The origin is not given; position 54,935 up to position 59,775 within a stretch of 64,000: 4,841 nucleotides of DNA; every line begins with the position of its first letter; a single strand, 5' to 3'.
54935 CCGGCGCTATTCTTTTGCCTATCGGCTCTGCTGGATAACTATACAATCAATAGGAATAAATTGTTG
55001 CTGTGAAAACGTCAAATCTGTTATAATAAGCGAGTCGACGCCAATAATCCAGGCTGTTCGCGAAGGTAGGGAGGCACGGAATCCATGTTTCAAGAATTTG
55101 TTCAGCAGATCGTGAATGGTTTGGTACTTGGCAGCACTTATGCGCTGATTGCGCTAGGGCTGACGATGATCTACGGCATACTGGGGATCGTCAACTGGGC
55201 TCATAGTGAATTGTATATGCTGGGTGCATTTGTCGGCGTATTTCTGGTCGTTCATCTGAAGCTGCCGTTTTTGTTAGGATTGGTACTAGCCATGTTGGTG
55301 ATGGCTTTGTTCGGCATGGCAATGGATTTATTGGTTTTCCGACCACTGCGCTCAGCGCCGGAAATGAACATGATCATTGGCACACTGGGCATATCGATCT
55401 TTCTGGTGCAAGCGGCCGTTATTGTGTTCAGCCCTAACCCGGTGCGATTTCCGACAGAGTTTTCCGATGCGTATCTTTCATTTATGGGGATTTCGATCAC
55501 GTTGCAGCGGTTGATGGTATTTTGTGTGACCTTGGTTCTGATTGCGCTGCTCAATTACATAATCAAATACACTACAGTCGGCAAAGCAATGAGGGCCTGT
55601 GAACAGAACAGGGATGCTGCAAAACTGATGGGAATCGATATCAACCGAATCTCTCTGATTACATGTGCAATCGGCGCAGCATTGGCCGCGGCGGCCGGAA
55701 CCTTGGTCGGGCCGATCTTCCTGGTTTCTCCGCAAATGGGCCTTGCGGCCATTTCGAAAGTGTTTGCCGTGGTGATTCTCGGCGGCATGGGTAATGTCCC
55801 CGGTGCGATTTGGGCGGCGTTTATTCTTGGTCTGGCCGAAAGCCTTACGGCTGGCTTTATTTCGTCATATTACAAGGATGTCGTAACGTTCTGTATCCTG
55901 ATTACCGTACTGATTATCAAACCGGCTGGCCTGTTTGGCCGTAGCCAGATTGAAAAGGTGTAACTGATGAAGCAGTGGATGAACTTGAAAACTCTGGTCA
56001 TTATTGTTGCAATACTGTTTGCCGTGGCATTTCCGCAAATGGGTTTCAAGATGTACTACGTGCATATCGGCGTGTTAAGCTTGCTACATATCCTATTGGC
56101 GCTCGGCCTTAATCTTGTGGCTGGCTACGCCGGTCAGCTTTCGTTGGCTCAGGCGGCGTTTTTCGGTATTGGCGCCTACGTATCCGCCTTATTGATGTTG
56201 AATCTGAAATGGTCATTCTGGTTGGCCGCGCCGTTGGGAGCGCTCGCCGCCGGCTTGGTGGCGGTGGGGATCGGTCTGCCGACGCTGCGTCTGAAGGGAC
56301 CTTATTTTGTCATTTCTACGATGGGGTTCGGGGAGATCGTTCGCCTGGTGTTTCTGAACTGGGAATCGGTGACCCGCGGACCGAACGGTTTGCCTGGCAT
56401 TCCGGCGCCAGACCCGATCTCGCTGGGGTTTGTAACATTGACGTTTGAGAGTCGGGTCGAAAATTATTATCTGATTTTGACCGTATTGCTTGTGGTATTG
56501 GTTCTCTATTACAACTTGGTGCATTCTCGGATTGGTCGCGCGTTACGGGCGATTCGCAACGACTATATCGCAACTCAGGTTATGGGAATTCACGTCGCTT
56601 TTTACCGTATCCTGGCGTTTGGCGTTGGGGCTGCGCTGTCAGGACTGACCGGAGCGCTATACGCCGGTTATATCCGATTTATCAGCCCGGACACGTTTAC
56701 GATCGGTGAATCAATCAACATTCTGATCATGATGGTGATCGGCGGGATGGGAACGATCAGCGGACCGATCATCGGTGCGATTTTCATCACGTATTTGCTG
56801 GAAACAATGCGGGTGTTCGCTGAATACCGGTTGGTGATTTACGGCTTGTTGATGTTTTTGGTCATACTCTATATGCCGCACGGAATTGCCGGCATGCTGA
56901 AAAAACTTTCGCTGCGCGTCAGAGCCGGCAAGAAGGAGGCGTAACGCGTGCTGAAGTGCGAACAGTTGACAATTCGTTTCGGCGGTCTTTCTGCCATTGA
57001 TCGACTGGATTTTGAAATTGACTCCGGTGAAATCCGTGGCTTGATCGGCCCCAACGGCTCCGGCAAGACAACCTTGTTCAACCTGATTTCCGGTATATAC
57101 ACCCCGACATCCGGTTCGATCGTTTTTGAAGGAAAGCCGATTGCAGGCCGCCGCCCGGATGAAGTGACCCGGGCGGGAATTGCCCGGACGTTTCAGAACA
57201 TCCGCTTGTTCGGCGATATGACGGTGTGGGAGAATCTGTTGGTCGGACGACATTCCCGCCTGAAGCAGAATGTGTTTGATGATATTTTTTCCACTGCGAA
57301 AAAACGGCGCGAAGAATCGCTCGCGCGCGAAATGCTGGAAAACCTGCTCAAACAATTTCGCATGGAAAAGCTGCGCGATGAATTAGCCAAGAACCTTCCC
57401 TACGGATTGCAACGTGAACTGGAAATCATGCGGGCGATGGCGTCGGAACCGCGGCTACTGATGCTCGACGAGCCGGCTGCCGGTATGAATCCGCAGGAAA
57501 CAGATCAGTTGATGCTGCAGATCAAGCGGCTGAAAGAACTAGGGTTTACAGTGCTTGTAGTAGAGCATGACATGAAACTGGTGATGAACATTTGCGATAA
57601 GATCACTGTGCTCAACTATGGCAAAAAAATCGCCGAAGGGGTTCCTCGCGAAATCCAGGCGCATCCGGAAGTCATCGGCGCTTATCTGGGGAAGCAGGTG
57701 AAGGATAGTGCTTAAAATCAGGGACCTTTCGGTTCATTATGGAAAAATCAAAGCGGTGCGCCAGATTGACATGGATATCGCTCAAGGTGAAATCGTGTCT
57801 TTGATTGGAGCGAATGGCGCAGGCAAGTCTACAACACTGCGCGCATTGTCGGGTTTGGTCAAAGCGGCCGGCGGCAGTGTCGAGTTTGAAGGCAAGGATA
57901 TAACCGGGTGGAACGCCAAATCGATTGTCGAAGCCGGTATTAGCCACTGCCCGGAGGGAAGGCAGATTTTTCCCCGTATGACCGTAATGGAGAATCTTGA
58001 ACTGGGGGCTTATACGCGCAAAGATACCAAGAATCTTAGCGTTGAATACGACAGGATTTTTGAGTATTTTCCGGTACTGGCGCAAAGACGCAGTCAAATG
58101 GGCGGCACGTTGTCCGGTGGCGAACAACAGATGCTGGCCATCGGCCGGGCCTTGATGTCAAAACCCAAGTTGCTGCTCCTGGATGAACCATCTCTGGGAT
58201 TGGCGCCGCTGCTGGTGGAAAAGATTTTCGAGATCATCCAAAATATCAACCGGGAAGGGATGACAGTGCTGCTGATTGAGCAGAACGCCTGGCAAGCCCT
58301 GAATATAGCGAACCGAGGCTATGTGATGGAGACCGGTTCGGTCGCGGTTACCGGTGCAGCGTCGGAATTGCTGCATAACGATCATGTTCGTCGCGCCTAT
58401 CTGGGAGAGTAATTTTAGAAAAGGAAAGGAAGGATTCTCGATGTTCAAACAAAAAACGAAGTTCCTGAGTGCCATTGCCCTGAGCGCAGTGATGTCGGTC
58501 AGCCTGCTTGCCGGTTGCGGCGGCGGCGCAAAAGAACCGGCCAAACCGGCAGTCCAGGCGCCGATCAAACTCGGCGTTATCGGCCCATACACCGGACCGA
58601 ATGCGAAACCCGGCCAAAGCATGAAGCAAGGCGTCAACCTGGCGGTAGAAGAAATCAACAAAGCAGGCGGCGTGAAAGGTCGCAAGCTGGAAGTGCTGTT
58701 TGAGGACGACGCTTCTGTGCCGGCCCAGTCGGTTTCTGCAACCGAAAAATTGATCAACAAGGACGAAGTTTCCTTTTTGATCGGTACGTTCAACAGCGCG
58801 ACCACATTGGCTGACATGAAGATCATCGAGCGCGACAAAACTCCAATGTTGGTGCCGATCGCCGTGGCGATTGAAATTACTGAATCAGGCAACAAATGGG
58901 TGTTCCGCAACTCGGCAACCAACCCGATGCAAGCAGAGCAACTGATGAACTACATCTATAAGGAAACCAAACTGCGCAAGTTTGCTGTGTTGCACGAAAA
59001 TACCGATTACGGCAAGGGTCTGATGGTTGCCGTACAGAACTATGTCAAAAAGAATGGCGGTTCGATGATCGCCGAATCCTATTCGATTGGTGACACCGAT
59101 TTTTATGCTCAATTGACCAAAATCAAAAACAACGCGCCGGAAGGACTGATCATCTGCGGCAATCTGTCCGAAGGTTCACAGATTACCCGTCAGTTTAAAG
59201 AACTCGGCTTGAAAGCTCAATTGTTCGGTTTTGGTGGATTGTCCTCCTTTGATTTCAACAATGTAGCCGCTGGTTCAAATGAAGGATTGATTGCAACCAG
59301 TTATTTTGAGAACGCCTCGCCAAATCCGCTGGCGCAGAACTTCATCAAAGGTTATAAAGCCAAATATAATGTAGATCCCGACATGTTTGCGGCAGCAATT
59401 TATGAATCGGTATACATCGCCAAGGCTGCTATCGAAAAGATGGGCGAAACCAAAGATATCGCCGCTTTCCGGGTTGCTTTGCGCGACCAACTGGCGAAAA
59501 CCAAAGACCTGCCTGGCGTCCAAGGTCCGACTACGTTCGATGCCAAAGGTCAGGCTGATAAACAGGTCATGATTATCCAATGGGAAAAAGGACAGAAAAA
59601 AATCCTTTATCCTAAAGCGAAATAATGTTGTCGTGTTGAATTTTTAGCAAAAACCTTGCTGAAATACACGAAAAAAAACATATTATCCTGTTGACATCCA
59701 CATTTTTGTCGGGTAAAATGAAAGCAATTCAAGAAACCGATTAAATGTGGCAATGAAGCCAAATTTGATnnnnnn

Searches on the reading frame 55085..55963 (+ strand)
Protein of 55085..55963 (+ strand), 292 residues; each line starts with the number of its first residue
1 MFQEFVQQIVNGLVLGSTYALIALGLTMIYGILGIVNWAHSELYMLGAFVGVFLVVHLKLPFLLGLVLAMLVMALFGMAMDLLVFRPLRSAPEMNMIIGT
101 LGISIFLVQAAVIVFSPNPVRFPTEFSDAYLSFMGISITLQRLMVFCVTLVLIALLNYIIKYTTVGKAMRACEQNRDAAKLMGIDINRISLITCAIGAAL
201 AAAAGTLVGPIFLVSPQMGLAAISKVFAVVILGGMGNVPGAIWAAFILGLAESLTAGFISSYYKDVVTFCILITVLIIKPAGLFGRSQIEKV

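Call 35: search_protein_families(library=pfam, proteins=[window:55085-55963:+])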
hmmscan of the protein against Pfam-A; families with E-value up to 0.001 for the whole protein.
window:55085-55963:+ (292 aa): 2 families
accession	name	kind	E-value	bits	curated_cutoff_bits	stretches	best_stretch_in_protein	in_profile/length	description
PF02653.21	BPD_transp_2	-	1.7e-45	155.7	26.8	1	9-276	2-269/269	Branched-chain amino acid transport system / permease component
PF01032.23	FecCD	-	0.00025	20.6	26.5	0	43-215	82-248/311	FecCD transport family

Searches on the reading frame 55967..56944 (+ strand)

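Call 35: search_protein_families(library=pfam, proteins=[window:55967-56944:+])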
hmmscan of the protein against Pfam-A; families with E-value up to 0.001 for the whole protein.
window:55967-56944:+ (325 aa): 1 family
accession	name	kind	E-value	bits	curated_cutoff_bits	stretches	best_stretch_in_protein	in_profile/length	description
PF02653.21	BPD_transp_2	-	3.3e-53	181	26.8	1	34-299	5-268/269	Branched-chain amino acid transport system / permease component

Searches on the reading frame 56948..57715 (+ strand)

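Call 35: search_protein_families(library=pfam, proteins=[window:56948-57715:+])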
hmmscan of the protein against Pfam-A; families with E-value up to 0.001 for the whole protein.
window:56948-57715:+ (255 aa): 3 families
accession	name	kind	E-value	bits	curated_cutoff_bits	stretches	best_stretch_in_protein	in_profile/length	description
PF00005.33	ABC_tran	-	4.9e-32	111.8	25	1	18-177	2-136/137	ABC transporter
PF12399.14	BCA_ABC_TP_C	-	3.7e-10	39.6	25.5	1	226-250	1-25/27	Branched-chain amino acid ATP-binding cassette transporter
PF13304.12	AAA_21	-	1.8e-07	32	27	0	31-50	3-22/304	AAA domain, putative AbiEii toxin, Type IV TA system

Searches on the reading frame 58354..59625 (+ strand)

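Call 35: search_protein_families(library=pfam, proteins=[window:58354-59625:+])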
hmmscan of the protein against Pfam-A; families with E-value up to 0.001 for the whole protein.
window:58354-59625:+ (423 aa): 3 families
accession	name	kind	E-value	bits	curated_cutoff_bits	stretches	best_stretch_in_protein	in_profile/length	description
PF13458.12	Peripla_BP_6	-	2.3e-70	238.4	31.7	1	70-413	1-341/343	Periplasmic binding protein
PF13433.12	Peripla_BP_5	-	1.5e-32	113.6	27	1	71-418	1-345/363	Periplasmic binding protein domain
PF01094.35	ANF_receptor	-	2.1e-19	70.2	25.4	1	91-411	3-351/353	Receptor family ligand binding region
